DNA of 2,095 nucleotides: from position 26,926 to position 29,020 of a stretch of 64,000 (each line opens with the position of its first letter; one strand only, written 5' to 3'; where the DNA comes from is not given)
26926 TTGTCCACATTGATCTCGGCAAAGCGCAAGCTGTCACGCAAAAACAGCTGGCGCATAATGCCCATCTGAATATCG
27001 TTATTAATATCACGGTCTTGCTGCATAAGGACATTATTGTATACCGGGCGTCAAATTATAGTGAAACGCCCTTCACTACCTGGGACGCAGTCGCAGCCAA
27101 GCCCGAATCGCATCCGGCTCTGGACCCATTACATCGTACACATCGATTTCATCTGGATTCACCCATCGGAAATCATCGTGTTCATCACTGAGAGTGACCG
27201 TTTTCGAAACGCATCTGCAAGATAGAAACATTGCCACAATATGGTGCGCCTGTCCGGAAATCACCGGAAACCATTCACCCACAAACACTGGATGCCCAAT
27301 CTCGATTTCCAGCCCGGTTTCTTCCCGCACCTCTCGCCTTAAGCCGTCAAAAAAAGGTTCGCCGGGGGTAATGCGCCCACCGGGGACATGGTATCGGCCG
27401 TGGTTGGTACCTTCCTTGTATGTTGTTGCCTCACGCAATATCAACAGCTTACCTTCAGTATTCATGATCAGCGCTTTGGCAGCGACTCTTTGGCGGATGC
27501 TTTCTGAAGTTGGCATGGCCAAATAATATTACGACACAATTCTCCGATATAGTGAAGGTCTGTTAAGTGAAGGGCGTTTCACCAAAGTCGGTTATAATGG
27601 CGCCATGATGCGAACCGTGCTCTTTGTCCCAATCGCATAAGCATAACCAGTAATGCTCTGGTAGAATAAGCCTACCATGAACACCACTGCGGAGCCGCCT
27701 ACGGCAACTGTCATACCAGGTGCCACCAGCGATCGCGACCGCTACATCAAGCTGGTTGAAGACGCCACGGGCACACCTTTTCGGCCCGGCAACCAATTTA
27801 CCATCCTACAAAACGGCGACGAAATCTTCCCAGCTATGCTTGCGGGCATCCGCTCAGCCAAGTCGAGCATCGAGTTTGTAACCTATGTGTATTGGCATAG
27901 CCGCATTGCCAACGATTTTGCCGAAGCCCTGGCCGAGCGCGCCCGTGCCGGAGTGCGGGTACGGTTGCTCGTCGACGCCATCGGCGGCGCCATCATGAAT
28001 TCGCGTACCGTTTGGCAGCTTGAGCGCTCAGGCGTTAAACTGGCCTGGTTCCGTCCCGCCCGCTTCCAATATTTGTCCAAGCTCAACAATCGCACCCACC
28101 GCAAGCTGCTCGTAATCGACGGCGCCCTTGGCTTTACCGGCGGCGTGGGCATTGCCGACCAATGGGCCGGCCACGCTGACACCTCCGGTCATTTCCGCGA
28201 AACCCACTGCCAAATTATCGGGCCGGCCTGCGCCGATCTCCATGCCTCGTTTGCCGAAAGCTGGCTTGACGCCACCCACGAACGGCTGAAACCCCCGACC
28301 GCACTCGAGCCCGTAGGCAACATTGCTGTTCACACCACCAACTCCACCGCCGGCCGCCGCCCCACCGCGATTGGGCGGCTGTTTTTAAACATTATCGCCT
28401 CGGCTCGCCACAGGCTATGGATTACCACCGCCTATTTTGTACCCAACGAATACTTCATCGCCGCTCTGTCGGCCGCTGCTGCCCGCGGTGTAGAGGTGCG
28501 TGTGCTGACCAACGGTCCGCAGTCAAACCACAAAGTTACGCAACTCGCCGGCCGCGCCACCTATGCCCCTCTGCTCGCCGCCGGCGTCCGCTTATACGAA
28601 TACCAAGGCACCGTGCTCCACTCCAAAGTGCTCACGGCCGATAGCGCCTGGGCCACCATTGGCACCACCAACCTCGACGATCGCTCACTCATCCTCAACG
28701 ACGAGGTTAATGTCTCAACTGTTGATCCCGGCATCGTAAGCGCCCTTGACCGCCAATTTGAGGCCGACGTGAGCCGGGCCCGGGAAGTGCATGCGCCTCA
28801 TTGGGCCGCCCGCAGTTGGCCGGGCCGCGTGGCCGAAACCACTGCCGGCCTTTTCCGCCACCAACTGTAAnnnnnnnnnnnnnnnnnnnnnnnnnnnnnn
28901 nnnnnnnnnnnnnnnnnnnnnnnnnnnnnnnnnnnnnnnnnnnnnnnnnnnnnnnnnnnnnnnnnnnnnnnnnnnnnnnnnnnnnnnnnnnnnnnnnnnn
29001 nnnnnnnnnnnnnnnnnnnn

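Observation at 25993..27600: Lower-GC islet with a wHTH-Nudix fusion (putative regulator) and a NUDIX hydrolase, each preceded by the same GTGAA-N6-TTCAC palindrome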

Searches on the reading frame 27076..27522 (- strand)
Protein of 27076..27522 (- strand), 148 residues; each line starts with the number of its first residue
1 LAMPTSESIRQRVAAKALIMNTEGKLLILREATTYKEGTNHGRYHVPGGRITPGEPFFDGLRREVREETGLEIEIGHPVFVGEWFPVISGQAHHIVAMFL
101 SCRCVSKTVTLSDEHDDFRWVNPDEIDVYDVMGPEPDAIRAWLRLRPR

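Call 4: search_protein_families(library=pfam, proteins=[window:27076-27522:-], max_evalue=0.1)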
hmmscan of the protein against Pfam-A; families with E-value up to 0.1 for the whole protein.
window:27076-27522:- (148 aa): 2 families
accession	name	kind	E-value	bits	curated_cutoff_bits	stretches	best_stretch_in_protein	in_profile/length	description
PF00293.34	NUDIX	-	1.1e-18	67.9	21.1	1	11-135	2-126/134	NUDIX domain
PF14815.12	NUDIX_4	-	0.014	15.6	35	1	37-131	20-103/113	NUDIX domain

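Call 26: search_solved_structures(query=window:27076-27522:-, max_evalue=0.001)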
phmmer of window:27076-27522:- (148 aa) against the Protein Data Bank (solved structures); distinct sequences matched with E-value up to 0.001: 52.
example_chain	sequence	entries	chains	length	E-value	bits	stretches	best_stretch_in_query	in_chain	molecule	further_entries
6dt3_A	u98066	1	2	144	2.9e-12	49.9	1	7-132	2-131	Nucleoside triphosphatase NudI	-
3oga_A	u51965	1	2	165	4.6e-12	49.3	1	6-131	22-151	Nucleoside triphosphatase nudI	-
3grn_A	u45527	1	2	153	2.9e-11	46.7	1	13-126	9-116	MutT related protein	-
3n77_A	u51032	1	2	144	2.3e-10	43.8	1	7-131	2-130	Nucleoside triphosphatase nudI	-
5zrc_A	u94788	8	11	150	3.8e-09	39.8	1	8-129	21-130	Putative mutator protein MutT2/NUDIX hydrolase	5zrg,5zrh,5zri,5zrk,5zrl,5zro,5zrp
2i8t_A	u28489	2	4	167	5.5e-07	32.8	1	17-126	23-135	GDP-mannose mannosyl hydrolase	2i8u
2rrk_A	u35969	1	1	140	6.3e-07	32.6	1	14-146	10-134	CTP pyrophosphohydrolase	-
5mzf_A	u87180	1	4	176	1.9e-06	31.1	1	35-131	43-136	MTH1 protein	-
2b06_A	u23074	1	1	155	4.6e-06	29.8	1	37-127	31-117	MutT/nudix family protein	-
6glf_A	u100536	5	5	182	6e-06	29.4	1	35-130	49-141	7,8-dihydro-8-oxoguanine triphosphatase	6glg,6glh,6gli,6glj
1rya_A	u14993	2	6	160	6.3e-06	29.4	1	17-128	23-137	GDP-mannose mannosyl hydrolase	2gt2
3gwy_A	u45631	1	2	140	6.6e-06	29.3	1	18-132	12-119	Putative CTP pyrophosphohydrolase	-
2gt4_A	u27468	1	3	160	7e-06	29.2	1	17-128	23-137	GDP-mannose mannosyl hydrolase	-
9xri_A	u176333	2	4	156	7.6e-06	29.1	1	35-131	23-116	Oxidized purine nucleoside triphosphate hydrolase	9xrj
3id9_A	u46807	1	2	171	8.2e-06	29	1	33-103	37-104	MutT/NUDIX family protein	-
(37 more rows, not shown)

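Call 30: search_protein_families(library=ncbifam, proteins=[window:27076-27522:-], max_evalue=0.01)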
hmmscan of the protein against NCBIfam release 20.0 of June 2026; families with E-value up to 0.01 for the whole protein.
window:27076-27522:- (148 aa): 17 families
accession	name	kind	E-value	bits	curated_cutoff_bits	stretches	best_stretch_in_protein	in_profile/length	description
NF012016.0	PRK15472.1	equivalog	3.2e-12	46.4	95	1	9-131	1-127/141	nucleoside triphosphatase NudI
NF006530.0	PRK08999.1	equivalog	1.4e-09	37.4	245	1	15-133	9-119/315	Nudix family hydrolase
NF041652.1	Nud_hyd_Dein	equivalog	2.4e-08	34.3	200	1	13-75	14-76/152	Nudix hydrolase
NF007834.0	PRK10546.1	equivalog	2.5e-08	33.8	156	1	16-146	7-129/135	pyrimidine (deoxy)nucleoside triphosphate diphosphatase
NF011963.0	PRK15434.1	subfamily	2.6e-07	30.5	146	1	18-126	23-134/159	GDP-mannose mannosyl hydrolase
TIGR00586.1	mutt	equivalog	1.1e-05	25.5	97.9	1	15-74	8-64/129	8-oxo-dGTP diphosphatase MutT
NF001938.0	PRK00714.1-5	equivalog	7.2e-05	22.2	116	1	5-72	6-75/172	RNA pyrophosphohydrolase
NF003791.0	PRK05379.2-3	equivalog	8.9e-05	21.8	409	1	14-82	204-265/340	bifunctional nicotinamide-nucleotide adenylyltransferase/Nudix hydroxylase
NF011922.0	PRK15393.1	equivalog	0.00042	20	152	1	9-128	36-149/182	NUDIX hydrolase YfcD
NF008044.0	PRK10776.1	equivalog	0.00047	20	148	1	15-75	7-64/130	8-oxo-dGTP diphosphatase MutT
NF002995.0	PRK03759.1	equivalog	0.0014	18.3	127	1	17-144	40-166/185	isopentenyl-diphosphate Delta-isomerase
NF008736.0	PRK11762.1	equivalog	0.0028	17.2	169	1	20-71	55-103/186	ADP compounds hydrolase NudE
NF003790.0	PRK05379.2-2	equivalog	0.004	16.3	403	1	12-73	217-273/354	bifunctional nicotinamide mononucleotide adenylyltransferase/ADP-ribose pyrophosphatase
NF006961.0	PRK09438.1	equivalog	0.0042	16.5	103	0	49-75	39-65/151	dihydroneopterin triphosphate diphosphatase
NF001937.0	PRK00714.1-4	equivalog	0.0046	16.6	139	0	16-73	12-62/161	RNA pyrophosphohydrolase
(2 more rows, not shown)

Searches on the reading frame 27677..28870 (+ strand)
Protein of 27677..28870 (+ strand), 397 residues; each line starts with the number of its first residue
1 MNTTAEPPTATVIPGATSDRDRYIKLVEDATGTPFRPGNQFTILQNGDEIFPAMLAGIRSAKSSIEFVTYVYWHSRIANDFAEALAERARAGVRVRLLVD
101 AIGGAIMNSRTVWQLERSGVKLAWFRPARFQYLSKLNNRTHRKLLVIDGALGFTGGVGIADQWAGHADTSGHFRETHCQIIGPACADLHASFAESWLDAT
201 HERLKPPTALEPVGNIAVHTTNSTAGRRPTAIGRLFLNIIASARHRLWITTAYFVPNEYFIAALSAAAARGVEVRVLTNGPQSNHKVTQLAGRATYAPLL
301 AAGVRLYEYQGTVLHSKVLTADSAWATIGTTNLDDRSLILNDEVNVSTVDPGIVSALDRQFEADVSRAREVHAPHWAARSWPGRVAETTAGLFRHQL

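Call 4: search_protein_families(library=pfam, proteins=[window:27677-28870:+], max_evalue=0.1)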
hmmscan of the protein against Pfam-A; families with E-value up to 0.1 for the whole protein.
window:27677-28870:+ (397 aa): 3 families
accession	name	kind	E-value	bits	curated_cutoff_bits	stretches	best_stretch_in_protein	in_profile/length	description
PF13091.12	PLDc_2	-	6.4e-44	149.4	27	2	237-364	2-131/132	PLD-like domain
PF00614.28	PLDc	-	3.5e-08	33.6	21.9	2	313-337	4-28/28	Phospholipase D Active site motif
PF24402.1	iHKD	-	0.0022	18.5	27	0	259-291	4-32/111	Inactive HKD-Rease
